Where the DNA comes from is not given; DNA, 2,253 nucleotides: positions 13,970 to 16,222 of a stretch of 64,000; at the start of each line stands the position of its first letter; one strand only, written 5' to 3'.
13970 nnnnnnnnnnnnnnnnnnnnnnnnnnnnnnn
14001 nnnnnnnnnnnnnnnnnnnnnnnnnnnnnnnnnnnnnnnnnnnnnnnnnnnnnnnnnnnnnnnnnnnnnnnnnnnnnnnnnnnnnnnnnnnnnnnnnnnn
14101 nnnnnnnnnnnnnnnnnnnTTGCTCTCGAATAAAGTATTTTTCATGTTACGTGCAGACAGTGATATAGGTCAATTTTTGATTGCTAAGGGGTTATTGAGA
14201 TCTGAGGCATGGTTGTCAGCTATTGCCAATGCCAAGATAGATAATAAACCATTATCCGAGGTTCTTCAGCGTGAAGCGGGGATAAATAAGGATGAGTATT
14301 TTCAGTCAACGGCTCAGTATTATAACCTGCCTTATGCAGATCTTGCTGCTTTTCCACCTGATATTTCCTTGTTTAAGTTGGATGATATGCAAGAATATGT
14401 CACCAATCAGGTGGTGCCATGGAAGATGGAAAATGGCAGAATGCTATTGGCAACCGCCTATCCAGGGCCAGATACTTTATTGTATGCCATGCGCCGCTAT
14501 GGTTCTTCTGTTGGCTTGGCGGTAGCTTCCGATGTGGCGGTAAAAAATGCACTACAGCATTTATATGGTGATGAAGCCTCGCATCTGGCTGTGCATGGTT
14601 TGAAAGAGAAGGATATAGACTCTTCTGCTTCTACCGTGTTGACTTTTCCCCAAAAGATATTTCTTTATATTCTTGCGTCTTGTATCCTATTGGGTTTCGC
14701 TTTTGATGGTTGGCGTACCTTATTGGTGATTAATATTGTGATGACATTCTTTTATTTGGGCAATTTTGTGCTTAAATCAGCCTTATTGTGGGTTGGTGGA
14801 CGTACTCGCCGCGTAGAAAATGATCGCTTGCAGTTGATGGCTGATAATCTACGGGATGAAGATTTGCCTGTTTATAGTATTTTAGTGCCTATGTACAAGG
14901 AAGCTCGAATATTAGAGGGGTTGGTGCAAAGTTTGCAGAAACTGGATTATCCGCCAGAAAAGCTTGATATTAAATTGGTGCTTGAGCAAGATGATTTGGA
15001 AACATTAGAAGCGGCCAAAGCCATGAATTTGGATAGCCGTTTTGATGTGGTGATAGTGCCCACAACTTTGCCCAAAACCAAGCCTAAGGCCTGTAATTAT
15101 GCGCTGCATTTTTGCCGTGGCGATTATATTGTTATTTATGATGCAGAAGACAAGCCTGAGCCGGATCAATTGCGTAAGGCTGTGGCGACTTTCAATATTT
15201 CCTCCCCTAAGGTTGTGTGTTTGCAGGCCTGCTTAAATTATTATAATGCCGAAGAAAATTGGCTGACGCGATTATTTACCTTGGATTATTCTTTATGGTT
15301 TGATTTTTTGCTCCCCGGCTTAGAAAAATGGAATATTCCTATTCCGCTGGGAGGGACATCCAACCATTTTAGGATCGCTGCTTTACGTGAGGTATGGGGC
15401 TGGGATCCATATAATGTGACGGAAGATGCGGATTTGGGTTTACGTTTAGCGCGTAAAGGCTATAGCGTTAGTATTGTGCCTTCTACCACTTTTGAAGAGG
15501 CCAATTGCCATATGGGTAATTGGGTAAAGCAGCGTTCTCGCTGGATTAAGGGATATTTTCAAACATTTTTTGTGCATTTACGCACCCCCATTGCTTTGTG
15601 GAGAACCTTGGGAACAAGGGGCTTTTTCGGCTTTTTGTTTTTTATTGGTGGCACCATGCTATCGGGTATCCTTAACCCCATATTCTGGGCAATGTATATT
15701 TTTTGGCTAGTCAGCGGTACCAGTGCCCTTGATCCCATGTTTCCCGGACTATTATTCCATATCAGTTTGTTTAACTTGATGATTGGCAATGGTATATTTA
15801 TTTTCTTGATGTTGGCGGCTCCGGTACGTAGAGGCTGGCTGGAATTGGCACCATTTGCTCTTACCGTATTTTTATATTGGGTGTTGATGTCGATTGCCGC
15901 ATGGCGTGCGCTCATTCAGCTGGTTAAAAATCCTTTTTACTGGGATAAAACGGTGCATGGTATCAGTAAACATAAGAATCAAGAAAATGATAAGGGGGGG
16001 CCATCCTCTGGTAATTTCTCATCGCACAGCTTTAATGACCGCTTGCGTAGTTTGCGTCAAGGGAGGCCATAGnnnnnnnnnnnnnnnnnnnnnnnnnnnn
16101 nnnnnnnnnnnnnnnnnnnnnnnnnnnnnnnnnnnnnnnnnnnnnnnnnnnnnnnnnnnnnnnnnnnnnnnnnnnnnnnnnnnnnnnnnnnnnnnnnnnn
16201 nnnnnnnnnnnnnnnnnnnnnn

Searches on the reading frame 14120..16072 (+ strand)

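Call 16: search_protein_families(library=pfam, proteins=[window:14120-16072:+], max_evalue=0.001)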
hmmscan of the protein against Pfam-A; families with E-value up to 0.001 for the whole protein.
window:14120-16072:+ (650 aa): 4 families
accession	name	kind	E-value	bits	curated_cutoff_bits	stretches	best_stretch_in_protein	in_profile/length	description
PF13632.12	Glyco_trans_2_3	-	5.9e-28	98.5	27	1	336-528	1-191/198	Glycosyl transferase family group 2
PF13641.12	Glyco_tranf_2_3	-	7.4e-22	78.9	27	1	252-478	3-230/230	Glycosyltransferase like family 2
PF00535.33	Glycos_transf_2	-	5e-12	46.5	23.3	1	253-412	1-155/168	Glycosyl transferase family 2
PF05157.20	MshEN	-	8.7e-11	42.1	23.1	1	68-154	1-89/90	MshEN domain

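Call 56: search_protein_families(library=ncbifam, proteins=[window:14120-16072:+], max_evalue=0.001)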
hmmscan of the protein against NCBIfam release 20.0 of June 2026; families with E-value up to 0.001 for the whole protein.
window:14120-16072:+ (650 aa): 13 families
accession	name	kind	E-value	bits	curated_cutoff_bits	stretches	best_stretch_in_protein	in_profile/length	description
TIGR03030.1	CelA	equivalog_domain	1.3e-18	66.4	699.1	1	243-485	124-383/714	UDP-forming cellulose synthase catalytic subunit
NF008558.0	PRK11498.1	equivalog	5.8e-12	44.3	992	1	249-485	272-507/872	UDP-forming cellulose synthase catalytic subunit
TIGR03937.1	PgaC_IcaA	equivalog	2.3e-11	43.3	422.3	1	233-489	28-280/407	poly-beta-1,6-N-acetyl-D-glucosamine synthase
TIGR03111.1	glyc2_xrt_Gpos1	hypoth_equivalog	5.2e-10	38.7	363.95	1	246-370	45-167/439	TIGR03111 family XrtG-associated glycosyltransferase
TIGR04242.1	nodulat_NodC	equivalog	1.1e-09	37.8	550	1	241-392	39-188/395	chitooligosaccharide synthase NodC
TIGR03965.1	mycofact_glyco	equivalog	3.8e-09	35.9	280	1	246-474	71-295/467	mycofactocin biosynthesis glycosyltransferase MftF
NF041865.1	EpsU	equivalog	6.8e-09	35.2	700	1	251-479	40-265/394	exopolysaccharide biosynthesis GT2 family glycosyltransferase EpsU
NF053846.1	glyco_with_XrtP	equivalog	8.9e-09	34.5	520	1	404-611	218-435/440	XrtP-associated glycosyltransferase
TIGR02538.1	type_IV_pilB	equivalog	1.7e-06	27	675.65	1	16-165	2-152/564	type IV-A pilus assembly ATPase PilB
NF012033.0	PRK15489.1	equivalog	8.2e-06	24.2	537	0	11-156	488-634/703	glycosyl transferase family protein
NF041875.1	EPS_EpsD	equivalog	7.1e-05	22.3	370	0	253-368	2-113/325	exopolysaccharide biosynthesis glycosyltransferase EpsD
NF011305.0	PRK14716.1-3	equivalog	0.00012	21.4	409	1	240-452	43-267/486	glycosyl transferase family protein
NF047683.1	TeichurnBiosyTuaG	equivalog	0.00082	19.1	400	0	250-356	6-109/252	teichuronic acid biosynthesis protein TuaG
